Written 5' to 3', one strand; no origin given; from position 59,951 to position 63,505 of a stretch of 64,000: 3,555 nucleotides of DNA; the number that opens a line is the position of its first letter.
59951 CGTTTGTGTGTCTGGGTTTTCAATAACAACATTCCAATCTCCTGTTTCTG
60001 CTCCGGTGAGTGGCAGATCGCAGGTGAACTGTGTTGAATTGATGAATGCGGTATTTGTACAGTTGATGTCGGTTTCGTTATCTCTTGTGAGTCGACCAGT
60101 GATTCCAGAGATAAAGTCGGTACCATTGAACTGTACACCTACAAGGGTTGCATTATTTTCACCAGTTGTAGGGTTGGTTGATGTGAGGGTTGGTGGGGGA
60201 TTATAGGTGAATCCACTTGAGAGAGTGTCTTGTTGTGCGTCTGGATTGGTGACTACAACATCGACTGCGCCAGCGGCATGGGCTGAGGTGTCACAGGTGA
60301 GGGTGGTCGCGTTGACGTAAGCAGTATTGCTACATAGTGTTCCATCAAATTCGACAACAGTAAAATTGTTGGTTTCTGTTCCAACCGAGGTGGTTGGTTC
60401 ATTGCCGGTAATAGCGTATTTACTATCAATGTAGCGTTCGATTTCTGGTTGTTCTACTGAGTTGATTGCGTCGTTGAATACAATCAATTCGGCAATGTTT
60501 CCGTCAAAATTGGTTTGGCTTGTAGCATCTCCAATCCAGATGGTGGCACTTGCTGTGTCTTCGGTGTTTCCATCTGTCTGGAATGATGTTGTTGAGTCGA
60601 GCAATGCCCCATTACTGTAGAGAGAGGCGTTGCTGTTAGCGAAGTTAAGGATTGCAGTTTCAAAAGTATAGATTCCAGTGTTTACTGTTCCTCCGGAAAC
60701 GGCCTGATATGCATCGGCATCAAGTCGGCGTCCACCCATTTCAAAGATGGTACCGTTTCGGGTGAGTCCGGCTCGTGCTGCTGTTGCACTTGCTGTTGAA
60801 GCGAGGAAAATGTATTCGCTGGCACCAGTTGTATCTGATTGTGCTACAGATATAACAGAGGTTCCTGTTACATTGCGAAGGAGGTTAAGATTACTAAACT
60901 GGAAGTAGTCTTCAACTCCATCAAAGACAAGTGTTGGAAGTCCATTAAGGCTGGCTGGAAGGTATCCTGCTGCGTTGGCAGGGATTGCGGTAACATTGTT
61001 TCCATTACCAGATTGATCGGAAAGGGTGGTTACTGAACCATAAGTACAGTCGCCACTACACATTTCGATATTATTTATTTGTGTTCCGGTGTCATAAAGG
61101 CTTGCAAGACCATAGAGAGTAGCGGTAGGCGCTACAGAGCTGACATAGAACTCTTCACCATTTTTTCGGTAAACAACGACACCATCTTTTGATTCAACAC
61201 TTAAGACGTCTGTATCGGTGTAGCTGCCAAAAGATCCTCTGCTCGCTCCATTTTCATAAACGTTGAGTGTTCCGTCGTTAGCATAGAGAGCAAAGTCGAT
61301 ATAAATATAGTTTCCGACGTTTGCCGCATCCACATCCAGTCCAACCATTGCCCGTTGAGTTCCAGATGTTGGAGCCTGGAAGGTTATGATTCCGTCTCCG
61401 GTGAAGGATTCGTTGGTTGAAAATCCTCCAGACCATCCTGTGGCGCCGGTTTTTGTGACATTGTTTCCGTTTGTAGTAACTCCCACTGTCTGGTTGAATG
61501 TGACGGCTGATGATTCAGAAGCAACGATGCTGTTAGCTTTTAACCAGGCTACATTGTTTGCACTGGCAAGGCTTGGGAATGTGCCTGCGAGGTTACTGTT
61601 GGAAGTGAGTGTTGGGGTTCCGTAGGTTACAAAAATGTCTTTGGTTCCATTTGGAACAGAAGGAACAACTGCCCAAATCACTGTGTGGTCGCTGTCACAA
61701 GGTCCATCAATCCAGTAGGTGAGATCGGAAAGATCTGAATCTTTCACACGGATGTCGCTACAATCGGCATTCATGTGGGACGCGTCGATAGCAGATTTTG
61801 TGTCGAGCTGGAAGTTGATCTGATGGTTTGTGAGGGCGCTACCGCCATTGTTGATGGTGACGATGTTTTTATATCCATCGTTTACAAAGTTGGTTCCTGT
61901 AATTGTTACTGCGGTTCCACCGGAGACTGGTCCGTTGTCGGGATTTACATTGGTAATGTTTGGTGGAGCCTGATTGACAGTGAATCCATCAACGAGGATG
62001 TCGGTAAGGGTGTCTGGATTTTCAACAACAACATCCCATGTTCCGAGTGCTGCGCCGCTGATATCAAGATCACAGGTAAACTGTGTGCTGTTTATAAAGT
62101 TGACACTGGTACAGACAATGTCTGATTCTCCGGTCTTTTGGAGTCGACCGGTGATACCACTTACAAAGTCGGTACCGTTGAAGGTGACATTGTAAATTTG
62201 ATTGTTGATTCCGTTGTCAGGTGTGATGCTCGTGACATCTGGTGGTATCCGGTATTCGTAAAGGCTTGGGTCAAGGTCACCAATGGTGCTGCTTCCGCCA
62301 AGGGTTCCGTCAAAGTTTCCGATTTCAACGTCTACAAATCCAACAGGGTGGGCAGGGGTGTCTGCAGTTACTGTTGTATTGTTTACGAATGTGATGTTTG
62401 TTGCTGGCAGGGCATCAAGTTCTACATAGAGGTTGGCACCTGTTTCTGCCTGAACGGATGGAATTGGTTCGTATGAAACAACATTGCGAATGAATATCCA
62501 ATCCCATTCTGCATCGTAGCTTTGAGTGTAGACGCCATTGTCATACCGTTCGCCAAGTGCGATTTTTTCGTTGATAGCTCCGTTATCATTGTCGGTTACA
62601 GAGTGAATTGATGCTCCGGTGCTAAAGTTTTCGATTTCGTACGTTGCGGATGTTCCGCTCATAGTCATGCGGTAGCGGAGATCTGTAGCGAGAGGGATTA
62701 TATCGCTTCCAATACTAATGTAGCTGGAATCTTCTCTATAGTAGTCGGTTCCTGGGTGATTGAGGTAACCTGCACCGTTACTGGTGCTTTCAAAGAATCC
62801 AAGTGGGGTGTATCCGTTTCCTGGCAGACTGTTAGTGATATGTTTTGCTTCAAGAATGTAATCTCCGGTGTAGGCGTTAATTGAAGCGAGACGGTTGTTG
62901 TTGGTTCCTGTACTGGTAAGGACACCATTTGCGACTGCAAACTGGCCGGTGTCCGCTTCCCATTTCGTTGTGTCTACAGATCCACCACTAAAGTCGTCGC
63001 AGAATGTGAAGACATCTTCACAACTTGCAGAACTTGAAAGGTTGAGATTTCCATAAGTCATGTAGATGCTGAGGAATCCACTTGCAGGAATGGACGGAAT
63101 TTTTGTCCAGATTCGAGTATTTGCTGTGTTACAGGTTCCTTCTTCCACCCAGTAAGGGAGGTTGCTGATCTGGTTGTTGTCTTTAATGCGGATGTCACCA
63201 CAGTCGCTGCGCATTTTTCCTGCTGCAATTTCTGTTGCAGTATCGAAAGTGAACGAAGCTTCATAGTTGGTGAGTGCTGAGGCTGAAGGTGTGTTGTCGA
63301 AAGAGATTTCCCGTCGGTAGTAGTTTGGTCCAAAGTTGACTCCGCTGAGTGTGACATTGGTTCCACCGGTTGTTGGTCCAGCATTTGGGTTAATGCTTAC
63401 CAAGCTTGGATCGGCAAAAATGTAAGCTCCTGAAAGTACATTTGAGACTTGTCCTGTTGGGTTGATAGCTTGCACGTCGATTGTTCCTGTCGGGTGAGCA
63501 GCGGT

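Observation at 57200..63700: Giant surface protein built from four repeated IPT - DUF2341-like - LamG-like supermodules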

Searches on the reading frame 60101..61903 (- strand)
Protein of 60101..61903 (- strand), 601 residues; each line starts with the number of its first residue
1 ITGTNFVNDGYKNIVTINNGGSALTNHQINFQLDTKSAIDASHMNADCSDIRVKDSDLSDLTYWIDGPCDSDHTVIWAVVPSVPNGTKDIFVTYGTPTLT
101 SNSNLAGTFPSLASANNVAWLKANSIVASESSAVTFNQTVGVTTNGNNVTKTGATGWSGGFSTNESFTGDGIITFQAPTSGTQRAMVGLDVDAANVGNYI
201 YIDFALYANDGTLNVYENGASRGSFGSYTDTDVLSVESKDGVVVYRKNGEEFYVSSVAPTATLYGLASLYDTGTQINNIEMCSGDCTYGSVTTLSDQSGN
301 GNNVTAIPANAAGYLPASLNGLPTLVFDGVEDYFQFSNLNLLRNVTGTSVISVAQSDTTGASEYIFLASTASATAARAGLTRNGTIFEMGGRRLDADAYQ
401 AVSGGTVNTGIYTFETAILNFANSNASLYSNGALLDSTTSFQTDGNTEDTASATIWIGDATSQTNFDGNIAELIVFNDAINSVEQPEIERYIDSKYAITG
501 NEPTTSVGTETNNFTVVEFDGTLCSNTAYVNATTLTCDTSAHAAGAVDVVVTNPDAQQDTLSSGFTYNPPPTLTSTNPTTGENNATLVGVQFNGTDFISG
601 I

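Call 58: search_protein_representatives(protein=window:60101-61903:-)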
Query: 601 residues. Proteins with E-value up to 0.001 (for the whole library): 10573; up to 1e-10: 4031; up to 1e-30: 740. The best 150 are listed.
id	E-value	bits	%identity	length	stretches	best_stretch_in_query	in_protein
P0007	9.3e-269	909.2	39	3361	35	500-601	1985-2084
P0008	9.0e-264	892.8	40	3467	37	498-593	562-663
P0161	9.4e-256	866.3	33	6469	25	133-301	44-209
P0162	5.2e-236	801.1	39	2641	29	498-600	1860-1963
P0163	8.2e-234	793.9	41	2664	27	500-598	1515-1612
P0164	2.7e-225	765.8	33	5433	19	137-300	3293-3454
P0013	3.3e-213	725.8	40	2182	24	516-600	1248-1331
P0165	1.4e-210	717.1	36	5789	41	499-600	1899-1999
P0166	2.2e-198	676.9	32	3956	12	1-583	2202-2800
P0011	1.2e-196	671.2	39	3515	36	499-599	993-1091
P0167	1.1e-194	664.7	42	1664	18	516-600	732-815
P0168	5.1e-180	616.3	34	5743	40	1-116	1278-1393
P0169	4.2e-169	580.3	34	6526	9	1-593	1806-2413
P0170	9.9e-162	555.9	43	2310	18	524-600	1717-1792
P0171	2.7e-160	551.2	40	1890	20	500-601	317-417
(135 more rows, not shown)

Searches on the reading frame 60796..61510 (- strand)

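Call 13: search_protein_families(library=pfam, proteins=[window:60796-61510:-], max_evalue=1)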
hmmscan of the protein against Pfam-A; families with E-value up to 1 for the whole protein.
window:60796-61510:- (238 aa): 2 families
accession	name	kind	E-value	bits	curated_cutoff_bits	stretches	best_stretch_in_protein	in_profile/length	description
PF07177.19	Neuralized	-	0.16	12.3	23.3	1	105-146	103-146/149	Neuralized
PF25687.1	Mycobacteriophage_Gene3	-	0.22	12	27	1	3-40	16-54/83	Mycobacteriophage Gene 3 protein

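Call 32: search_solved_structures(query=window:60796-61510:-, max_evalue=10)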
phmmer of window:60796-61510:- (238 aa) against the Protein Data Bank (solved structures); distinct sequences matched with E-value up to 10: 0.

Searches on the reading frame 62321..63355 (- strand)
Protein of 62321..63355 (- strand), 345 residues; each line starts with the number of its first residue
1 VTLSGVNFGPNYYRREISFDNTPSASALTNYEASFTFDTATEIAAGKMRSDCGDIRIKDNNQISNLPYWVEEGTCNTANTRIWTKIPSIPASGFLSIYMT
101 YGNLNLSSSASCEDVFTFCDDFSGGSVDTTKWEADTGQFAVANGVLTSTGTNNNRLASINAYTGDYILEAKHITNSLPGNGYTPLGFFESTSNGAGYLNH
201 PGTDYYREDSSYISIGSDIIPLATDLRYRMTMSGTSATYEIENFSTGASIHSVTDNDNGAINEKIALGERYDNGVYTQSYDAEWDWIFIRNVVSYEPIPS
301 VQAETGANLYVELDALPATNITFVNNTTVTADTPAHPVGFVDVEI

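Call 42: find_homologous_proteins(query=window:62321-63355:-)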
Query window:62321-63355:- (345 aa): 39 proteins with E <= 0.001 among 2498 candidates.
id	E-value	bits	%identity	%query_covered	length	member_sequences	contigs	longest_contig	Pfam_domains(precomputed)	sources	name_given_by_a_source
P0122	2.6e-37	147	45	43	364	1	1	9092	PF10102.15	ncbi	ncbi:MAG: DUF2341 domain-containing protein, partial [Candidatus Aenigmatarchaeota archaeon]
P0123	4.2e-36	143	52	41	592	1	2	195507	PF10102.15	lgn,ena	-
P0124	2.5e-33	134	33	89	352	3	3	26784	PF10102.15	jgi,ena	-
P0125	4.5e-33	133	52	41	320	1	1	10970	PF10102.15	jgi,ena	-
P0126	3.7e-32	130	47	47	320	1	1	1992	PF10102.15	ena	-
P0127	9.1e-32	129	36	85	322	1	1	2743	PF10102.15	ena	-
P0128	3.5e-30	123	34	88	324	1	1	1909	PF10102.15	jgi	jgi:hypothetical protein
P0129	7.1e-30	122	49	41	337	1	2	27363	PF10102.15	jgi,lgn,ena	-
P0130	8.0e-29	119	33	93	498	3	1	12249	PF10102.15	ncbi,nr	ncbi:MAG: DUF2341 domain-containing protein, partial [Candidatus Nanoarchaeia archaeon]|nr:DUF2341 d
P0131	8.3e-29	119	46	46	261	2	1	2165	PF10102.15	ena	-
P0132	1.2e-26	112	50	35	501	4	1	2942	PF10102.15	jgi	jgi:hypothetical protein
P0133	1.5e-26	111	51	34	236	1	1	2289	PF10102.15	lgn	-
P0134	4.7e-26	110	52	30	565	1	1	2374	PF10102.15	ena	-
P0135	8.4e-26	109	56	26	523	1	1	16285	PF10102.15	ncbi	ncbi:MAG: DUF2341 domain-containing protein, partial [Candidatus Aenigmatarchaeota archaeon]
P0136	1.2e-25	109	48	36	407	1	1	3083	PF10102.15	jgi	jgi:hypothetical protein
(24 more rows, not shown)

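Call 49: predict_structure(alignment_id=A1)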
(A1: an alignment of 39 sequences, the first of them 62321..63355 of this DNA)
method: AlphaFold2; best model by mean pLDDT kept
length: 345 residues; sequences in the alignment: 39
mean_pLDDT: 76.4   pTM: 0.78
mean pLDDT of the five models: 76.4, 76.4, 74.4, 74.2, 72.7
residues with pLDDT >= 90: 152; 70-90: 66; 50-70: 69; < 50: 58
segments of 3 or more residues with pLDDT < 50: 1-4, 189-191, 193-218, 324-345
pLDDT, mean of each block of 10 residues (from residue 1): 49 92 96 97 95 96 95 95 98 97 92 97 94 84 90 78 89 70 54 42 34 47 80 85 83 68 59 55 91 93 77 55 46 42 40
secondary structure, 60 per line:
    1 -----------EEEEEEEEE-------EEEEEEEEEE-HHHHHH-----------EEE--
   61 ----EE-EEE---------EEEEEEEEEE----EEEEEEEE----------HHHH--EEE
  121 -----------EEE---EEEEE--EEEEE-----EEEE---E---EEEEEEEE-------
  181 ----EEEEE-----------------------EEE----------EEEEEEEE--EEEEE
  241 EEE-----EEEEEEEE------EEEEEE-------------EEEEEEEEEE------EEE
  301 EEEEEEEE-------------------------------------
elements in order: E12-20 E28-37 H39-44 E56-58 E68-70 E80-89 E94-101 H112-115 E118-120 E132-134 E138-142 E145-149 E155-158 E166-173 E185-189 E213-215 E226-233 E236-243 E249-256 E263-268 E282-291 E298-308

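Call 52: fold_search(model_id=the predicted structure, library=pdb)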
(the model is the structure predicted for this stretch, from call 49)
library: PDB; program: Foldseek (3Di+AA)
matches with E <= 10: 967; with E <= 0.001: 15
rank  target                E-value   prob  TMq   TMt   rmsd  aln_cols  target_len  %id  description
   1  5joz_A                4.8e-05  1.00  0.30  0.21  11.3       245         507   15  Bacteroides ovatus Xyloglucan PUL GH43B (released 2016-08-10)
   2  6t2p_BBB              7.3e-05  1.00  0.36  0.50   6.6       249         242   12  Prominent members of the human gut microbiota express endo-acting O-glycanases to initiate mucin breakdown (released 2020-07-08)
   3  6t2o_BBB              8.1e-05  1.00  0.36  0.49   6.7       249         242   12  Prominent members of the human gut microbiota express endo-acting O-glycanases to initiate mucin breakdown (released 2020-07-08)
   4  6t2o_AAA              1.1e-04  1.00  0.36  0.50   6.5       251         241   12  Prominent members of the human gut microbiota express endo-acting O-glycanases to initiate mucin breakdown (released 2020-07-08)
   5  6t2p_AAA              1.1e-04  1.00  0.35  0.49   6.9       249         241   12  Prominent members of the human gut microbiota express endo-acting O-glycanases to initiate mucin breakdown (released 2020-07-08)
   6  6t2s_AAA              1.1e-04  1.00  0.35  0.48   5.9       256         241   12  Prominent members of the human gut microbiota express endo-acting O-glycanases to initiate mucin breakdown (released 2020-07-08)
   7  5joz_B                1.3e-04  1.00  0.32  0.23  13.5       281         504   14  Bacteroides ovatus Xyloglucan PUL GH43B (released 2016-08-10)
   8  3ujo_A                1.6e-04  1.00  0.33  0.42   9.2       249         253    9  Galactose-specific seed lectin from Dolichos lablab in complex with adenine and galactose (released 2012-11-14)
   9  5dxd_A                3.3e-04  1.00  0.33  0.46   8.5       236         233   16  Crystal structure of Putative beta-glucanase (Rv0315 ortholog) from Mycobacterium abscessus (released 2015-11-04)
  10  5z5d                  3.5e-04  1.00  0.33  0.24  14.1       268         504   10  Crystal structure of a thermostable glycoside hydrolase family 43 {beta}-1,4-xylosidase from Geobacillus thermoleovorans (released 2018-04-25)
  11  5zu5                  4.3e-04  0.93  0.25  0.19  23.2       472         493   10  Crystal structure of a full length alginate lyase with CBM domain (released 2018-06-27)
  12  3ujo_C                4.8e-04  1.00  0.31  0.40   8.3       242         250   10  Galactose-specific seed lectin from Dolichos lablab in complex with adenine and galactose (released 2012-11-14)
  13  4w65                  8.2e-04  1.00  0.32  0.45   8.0       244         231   15  Crystal Structure of Glycosyl hydrolase family protein from Mycobacterium fortuitum (released 2014-09-03)
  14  7w12_A                9.1e-04  0.99  0.30  0.23  22.2       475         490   10  Complex structure of alginate lyase AlyB-OU02 with G9 (released 2022-11-16)
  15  4pq9_A                9.6e-04  1.00  0.32  0.45   8.2       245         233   13  Crystal Structure of a Beta-1,3-glucanase from Mycobacterium marinum (released 2014-03-12)
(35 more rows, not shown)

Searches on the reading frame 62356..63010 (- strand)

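Call 13: search_protein_families(library=pfam, proteins=[window:62356-62965:-], max_evalue=1)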
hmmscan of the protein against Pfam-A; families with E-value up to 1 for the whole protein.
window:62356-62965:- (203 aa): 0 families

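Call 31: search_solved_structures(query=window:62356-63010:-, max_evalue=10)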
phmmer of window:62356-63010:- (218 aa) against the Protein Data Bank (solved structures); distinct sequences matched with E-value up to 10: 0.
